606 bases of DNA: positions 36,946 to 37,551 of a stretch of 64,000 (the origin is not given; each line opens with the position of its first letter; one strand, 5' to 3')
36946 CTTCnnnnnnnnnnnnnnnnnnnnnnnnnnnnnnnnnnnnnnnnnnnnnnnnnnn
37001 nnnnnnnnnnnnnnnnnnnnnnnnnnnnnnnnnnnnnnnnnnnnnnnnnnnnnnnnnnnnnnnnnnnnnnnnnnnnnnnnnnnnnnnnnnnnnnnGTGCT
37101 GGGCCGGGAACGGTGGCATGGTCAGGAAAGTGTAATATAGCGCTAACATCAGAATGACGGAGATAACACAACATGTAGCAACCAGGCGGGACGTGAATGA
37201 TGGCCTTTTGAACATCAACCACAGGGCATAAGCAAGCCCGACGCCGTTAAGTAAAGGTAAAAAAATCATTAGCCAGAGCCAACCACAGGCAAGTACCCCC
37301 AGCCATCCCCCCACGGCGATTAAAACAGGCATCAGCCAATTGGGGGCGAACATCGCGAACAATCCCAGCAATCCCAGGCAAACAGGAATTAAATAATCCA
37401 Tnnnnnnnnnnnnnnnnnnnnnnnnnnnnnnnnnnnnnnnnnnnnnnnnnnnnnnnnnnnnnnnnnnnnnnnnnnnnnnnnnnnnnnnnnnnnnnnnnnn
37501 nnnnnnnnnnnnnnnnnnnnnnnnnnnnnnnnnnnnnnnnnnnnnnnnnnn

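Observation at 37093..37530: Unannotated-looking small membrane ORF next to a REP cluster between zntA and tusA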

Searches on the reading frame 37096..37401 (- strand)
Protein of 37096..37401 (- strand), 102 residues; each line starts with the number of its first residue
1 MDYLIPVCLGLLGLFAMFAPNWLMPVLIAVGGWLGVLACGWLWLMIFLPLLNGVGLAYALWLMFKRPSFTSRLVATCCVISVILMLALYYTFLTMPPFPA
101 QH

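Call 4: search_protein_families(library=pfam, proteins=[window:37096-37401:-], max_evalue=1)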
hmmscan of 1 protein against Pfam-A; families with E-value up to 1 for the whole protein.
window:37096-37401:- (102 aa): 0 families

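Call 5: search_protein_families(library=ncbifam, proteins=[window:37096-37401:-], max_evalue=1)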
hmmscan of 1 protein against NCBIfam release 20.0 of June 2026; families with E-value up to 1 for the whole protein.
window:37096-37401:- (102 aa): 1 family
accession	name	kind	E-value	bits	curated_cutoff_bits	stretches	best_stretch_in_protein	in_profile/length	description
NF009243.0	PRK12599.1-2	equivalog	0.031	15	95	1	45-91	9-54/91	putative monovalent cation/H+ antiporter subunit F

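Call 11: find_homologous_proteins(query=window:37096-37401:-, max_evalue=0.01)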
Query window:37096-37401:- (102 aa): 36 proteins with E <= 0.01 among 49 candidates.
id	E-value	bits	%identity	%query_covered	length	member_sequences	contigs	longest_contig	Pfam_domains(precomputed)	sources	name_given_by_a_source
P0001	9.8e-59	214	99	100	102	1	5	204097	-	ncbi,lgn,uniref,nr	ncbi:hypothetical protein [Escherichia coli]|uniref:hypothetical protein n=1 Tax=Escherichia coli Ta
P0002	5.2e-56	206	97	100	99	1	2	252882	-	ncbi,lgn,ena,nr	ncbi:TPA: hypothetical protein IBX02_000958 [Escherichia coli]|nr:hypothetical protein [Escherichia 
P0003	6.9e-55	202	93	100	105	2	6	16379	-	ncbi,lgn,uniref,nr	ncbi:hypothetical protein ACOQ27_004456 [Escherichia coli]|uniref:hypothetical protein n=1 Tax=Esche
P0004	1.3e-54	201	95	100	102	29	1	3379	-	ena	-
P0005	9.2e-50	185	87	100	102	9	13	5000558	-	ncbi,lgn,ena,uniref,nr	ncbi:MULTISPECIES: hypothetical protein [Escherichia]|uniref:Uncharacterized protein n=1 Tax=Escheri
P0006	1.4e-49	185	86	100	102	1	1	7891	-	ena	-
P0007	3.2e-49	184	100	84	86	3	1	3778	-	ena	-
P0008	5.2e-48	180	87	100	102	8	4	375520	-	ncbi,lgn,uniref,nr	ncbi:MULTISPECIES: hypothetical protein [unclassified Escherichia]|uniref:hypothetical protein n=1 T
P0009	7.8e-48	179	85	100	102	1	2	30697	-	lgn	-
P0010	1.2e-47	179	86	100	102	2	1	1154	-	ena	-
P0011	2.8e-47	177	85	100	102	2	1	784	-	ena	-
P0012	3.2e-47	177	83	100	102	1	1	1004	-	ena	-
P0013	4.6e-47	177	85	100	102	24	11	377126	-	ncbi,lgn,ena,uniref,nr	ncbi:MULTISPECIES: hypothetical protein [Escherichia]|uniref:hypothetical protein n=1 Tax=Escherichi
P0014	5.4e-47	177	85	100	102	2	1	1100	-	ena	-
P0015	6.3e-47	176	84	100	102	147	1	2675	-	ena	-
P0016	1.0e-46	176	84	100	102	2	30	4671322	-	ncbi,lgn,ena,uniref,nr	ncbi:hypothetical protein GY662_00700 [Escherichia marmotae]|uniref:hypothetical protein n=1 Tax=Esc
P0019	5.1e-44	167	81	100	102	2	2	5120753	-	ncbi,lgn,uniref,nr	ncbi:hypothetical protein [Escherichia sp. E4742]|uniref:hypothetical protein n=1 Tax=Escherichia sp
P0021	5.1e-42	161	77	100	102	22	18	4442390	-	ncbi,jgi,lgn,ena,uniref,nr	ncbi:TPA: hypothetical protein J0A55_002420 [Escherichia coli]|uniref:hypothetical protein n=1 Tax=E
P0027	6.3e-33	131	72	91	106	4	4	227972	-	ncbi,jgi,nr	ncbi:hypothetical protein Q0Q49_09895 [Escherichia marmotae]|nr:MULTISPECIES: hypothetical protein [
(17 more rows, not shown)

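Call 14: find_encoding_contigs(protein=P0016, flank=3000, max_places=2)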
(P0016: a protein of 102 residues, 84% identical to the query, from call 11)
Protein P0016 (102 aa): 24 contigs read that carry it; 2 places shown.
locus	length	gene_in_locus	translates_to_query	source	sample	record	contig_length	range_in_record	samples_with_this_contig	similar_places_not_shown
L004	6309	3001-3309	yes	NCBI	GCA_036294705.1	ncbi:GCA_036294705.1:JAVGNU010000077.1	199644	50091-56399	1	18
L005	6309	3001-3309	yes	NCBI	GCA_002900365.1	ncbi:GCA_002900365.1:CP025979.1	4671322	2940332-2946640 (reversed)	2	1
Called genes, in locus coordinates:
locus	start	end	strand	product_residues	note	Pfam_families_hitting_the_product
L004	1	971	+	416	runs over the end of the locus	PF07690:MFS_1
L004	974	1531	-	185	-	PF08786:DcrB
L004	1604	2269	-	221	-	PF02592:Vut_1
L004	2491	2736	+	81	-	PF01206:TusA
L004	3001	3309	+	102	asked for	-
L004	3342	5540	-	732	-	PF00403:HMA, PF00122:E1-E2_ATPase, PF00702:Hydrolase, PF08282:Hydrolase_3 (weak)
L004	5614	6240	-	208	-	PF07947:YhhN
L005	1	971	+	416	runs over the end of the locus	PF07690:MFS_1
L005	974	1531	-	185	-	PF08786:DcrB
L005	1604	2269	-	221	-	PF02592:Vut_1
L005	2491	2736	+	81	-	PF01206:TusA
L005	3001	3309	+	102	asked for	-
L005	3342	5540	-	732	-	PF00403:HMA, PF00122:E1-E2_ATPase, PF00702:Hydrolase, PF08282:Hydrolase_3 (weak)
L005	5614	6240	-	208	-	PF07947:YhhN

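Call 15: find_encoding_contigs(protein=P0019, flank=3000, max_places=2)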
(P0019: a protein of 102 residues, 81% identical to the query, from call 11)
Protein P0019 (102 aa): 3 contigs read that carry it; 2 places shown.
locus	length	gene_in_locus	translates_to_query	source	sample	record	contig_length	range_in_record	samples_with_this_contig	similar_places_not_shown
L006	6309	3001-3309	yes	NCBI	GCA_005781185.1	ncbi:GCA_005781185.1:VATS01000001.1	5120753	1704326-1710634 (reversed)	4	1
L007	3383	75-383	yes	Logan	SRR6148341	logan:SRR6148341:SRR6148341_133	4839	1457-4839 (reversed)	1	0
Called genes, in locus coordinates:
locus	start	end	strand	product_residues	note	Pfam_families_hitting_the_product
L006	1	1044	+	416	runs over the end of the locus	PF07690:MFS_1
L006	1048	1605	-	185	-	PF08786:DcrB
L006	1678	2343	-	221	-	PF02592:Vut_1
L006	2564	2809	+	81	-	PF01206:TusA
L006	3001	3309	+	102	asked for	-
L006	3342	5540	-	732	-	PF00403:HMA, PF00122:E1-E2_ATPase, PF00702:Hydrolase, PF08282:Hydrolase_3 (weak)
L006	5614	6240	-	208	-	PF07947:YhhN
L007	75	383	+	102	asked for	-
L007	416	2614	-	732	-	PF00403:HMA, PF00122:E1-E2_ATPase, PF00702:Hydrolase, PF08282:Hydrolase_3 (weak)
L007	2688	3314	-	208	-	PF07947:YhhN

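Call 16: find_encoding_contigs(protein=P0021, flank=3000, max_places=3)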
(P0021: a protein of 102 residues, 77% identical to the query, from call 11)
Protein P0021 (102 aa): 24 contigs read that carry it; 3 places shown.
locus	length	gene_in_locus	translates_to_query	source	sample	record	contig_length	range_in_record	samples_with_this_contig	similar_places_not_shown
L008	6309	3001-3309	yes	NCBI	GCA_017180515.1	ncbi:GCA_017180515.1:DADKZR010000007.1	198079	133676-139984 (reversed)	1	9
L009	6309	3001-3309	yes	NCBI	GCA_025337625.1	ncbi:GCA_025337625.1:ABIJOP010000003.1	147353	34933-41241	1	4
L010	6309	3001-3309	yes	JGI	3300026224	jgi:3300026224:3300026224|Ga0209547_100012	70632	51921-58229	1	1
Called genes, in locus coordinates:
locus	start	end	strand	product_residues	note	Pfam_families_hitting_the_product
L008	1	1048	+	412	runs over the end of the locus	PF07690:MFS_1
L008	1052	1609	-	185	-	PF08786:DcrB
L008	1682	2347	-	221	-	PF02592:Vut_1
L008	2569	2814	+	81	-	PF01206:TusA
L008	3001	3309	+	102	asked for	-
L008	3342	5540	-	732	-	PF00403:HMA, PF00122:E1-E2_ATPase, PF00702:Hydrolase, PF08282:Hydrolase_3 (faint)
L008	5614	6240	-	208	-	PF07947:YhhN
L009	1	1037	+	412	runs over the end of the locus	PF07690:MFS_1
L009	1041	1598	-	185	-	PF08786:DcrB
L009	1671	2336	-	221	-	PF02592:Vut_1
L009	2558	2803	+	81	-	PF01206:TusA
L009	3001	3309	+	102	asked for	-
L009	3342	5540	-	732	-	PF00403:HMA, PF00122:E1-E2_ATPase, PF00702:Hydrolase, PF08282:Hydrolase_3 (weak)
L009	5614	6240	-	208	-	PF07947:YhhN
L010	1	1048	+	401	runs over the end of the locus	PF07690:MFS_1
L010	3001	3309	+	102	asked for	-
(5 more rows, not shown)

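Call 17: find_encoding_contigs(protein=P0005, flank=3000, max_places=2)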
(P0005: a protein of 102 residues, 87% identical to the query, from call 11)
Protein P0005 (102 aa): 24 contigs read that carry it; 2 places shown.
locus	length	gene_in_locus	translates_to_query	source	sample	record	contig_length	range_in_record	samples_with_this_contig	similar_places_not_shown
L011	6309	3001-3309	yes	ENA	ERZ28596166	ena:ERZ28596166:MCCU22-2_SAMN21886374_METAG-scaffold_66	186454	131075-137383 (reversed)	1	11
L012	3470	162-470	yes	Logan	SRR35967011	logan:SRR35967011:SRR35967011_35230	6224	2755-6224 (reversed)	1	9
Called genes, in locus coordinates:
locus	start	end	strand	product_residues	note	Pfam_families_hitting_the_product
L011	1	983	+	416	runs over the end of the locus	PF07690:MFS_1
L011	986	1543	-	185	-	PF08786:DcrB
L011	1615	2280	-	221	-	PF02592:Vut_1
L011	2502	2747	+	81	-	PF01206:TusA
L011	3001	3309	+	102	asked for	-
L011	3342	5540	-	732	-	PF00403:HMA, PF00122:E1-E2_ATPase, PF00702:Hydrolase, PF08282:Hydrolase_3 (weak)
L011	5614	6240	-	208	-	PF07947:YhhN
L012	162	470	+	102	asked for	-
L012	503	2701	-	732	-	PF00403:HMA, PF00122:E1-E2_ATPase, PF00702:Hydrolase, PF08282:Hydrolase_3 (weak)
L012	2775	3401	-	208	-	PF07947:YhhN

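Call 18: find_encoding_contigs(protein=P0013, flank=3000, max_places=2)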
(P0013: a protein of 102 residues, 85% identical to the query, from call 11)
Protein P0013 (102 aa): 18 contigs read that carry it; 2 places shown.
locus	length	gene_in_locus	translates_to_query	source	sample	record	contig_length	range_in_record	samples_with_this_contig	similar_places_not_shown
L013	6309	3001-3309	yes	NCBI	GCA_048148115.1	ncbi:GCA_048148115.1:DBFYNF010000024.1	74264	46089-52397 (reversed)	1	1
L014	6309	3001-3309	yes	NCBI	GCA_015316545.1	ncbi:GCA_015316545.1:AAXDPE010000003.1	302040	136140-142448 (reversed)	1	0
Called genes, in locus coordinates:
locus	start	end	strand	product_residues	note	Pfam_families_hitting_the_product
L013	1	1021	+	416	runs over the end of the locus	PF07690:MFS_1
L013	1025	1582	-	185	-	PF08786:DcrB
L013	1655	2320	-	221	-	PF02592:Vut_1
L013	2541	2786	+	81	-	PF01206:TusA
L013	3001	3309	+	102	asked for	-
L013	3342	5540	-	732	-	PF00403:HMA, PF00122:E1-E2_ATPase, PF00702:Hydrolase, PF08282:Hydrolase_3 (weak)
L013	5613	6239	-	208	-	PF07947:YhhN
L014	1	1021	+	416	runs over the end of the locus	PF07690:MFS_1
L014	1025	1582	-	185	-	PF08786:DcrB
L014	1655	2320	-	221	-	PF02592:Vut_1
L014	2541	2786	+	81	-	PF01206:TusA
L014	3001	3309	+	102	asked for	-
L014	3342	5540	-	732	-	PF00403:HMA, PF00122:E1-E2_ATPase, PF00702:Hydrolase, PF08282:Hydrolase_3 (weak)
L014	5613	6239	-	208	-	PF07947:YhhN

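Call 19: find_encoding_contigs(protein=P0008, flank=3000, max_places=2)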
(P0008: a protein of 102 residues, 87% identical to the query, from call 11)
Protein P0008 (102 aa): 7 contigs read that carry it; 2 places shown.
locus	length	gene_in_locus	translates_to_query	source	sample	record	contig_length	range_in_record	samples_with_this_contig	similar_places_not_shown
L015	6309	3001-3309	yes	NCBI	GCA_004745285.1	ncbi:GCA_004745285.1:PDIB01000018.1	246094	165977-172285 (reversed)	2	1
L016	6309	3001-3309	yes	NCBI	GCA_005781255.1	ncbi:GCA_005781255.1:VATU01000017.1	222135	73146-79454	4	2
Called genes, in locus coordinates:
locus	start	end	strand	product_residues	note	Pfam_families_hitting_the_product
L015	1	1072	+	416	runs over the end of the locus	PF07690:MFS_1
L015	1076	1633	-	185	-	PF08786:DcrB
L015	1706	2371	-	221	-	PF02592:Vut_1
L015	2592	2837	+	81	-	PF01206:TusA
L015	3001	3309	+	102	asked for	-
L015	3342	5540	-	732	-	PF00403:HMA, PF00122:E1-E2_ATPase, PF00702:Hydrolase, PF08282:Hydrolase_3 (weak)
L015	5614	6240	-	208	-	PF07947:YhhN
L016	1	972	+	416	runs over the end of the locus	PF07690:MFS_1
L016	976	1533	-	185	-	PF08786:DcrB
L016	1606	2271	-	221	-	PF02592:Vut_1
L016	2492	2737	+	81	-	PF01206:TusA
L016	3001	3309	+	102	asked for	-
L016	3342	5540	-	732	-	PF00403:HMA, PF00122:E1-E2_ATPase, PF00702:Hydrolase, PF08282:Hydrolase_3 (weak)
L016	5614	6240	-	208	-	PF07947:YhhN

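Call 28: find_related_loci(query=A3, collection=genome_contigs, flank=3500)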
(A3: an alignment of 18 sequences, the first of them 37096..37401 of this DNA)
Query A3 (102 aa) in genome_contigs; peptide patterns used: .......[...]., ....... (x = any residue, [..] = any of these).
110 stretches matched a pattern; 5 encode a relative of the query (tblastn E <= 1e-3); 5 distinct loci.
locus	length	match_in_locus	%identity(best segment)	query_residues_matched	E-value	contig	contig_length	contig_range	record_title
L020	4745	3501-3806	98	1-102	6e-62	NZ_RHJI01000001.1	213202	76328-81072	Escherichia sp. E1V33 1V33_1_consensus, whole genome shotgun sequence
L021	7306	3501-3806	88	1-102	9e-55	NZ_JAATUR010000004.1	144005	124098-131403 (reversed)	Escherichia coli strain SCPM-O-B-8794 4length=144005, whole genome shotgun sequence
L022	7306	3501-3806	82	1-102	4e-51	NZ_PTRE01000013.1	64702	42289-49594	Escherichia sp. MOD1-EC7003 MOD1-EC7003_13_length_64702_cov_121, whole genome shotgun sequence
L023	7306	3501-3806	82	1-102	2e-49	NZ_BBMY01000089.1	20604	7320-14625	Escherichia albertii NBRC 107761 = DSM 17582 strain NBRC 107761, whole genome shotgun sequence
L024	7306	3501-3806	87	1-102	4e-48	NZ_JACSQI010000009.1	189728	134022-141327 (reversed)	Escherichia whittamii strain Sa2BVA5 NODE_9_length_189728_cov_8.963839, whole genome shotgun sequence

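Call 33: predict_structure(alignment_id=A3)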
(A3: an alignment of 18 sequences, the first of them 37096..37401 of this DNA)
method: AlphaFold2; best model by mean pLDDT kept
length: 102 residues; sequences in the alignment: 18
mean_pLDDT: 80.1   pTM: 0.44
mean pLDDT of the five models: 80.1, 77.1, 70.9, 70.0, 63.9
residues with pLDDT >= 90: 1; 70-90: 88; 50-70: 12; < 50: 1
segments of 3 or more residues with pLDDT < 50: none
pLDDT, mean of each block of 10 residues (from residue 1): 72 74 80 86 84 87 87 88 85 66 45
secondary structure, 60 per line:
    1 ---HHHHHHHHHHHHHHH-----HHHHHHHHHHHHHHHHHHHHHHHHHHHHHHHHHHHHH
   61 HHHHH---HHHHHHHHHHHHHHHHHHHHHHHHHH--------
elements in order: H4-18 H24-65 H69-94

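Call 34: search_protein_families(library=pfam, proteins=[L023:3872-4366:-, L022:3881-4372:-], max_evalue=0.01)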
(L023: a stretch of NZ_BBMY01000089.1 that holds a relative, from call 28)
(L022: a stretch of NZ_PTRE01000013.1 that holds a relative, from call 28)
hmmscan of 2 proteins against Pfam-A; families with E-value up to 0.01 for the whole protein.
L023:3872-4366:- (165 aa): 0 families

L022:3881-4372:- (164 aa): 0 families

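Call 39: search_protein_representatives(alignment_id=A3)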
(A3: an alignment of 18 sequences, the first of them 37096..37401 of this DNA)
Query: 18 sequences, 102 profile positions. Proteins with E-value up to 0.001 (for the whole library): 8; up to 1e-10: 4; up to 1e-30: 2. The best 8 are listed.
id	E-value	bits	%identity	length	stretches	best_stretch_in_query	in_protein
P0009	9.4e-56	202.6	-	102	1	1-102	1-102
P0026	6.9e-31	122.8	-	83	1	1-66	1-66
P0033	2.1e-21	92.4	-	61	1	1-56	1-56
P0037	3.3e-13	66.1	-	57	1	1-40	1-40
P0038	5.1e-10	55.8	-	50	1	1-33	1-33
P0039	9.4e-05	38.9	-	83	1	22-102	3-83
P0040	2.2e-04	37.7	-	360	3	15-68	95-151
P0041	4.4e-04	36.8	-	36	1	38-65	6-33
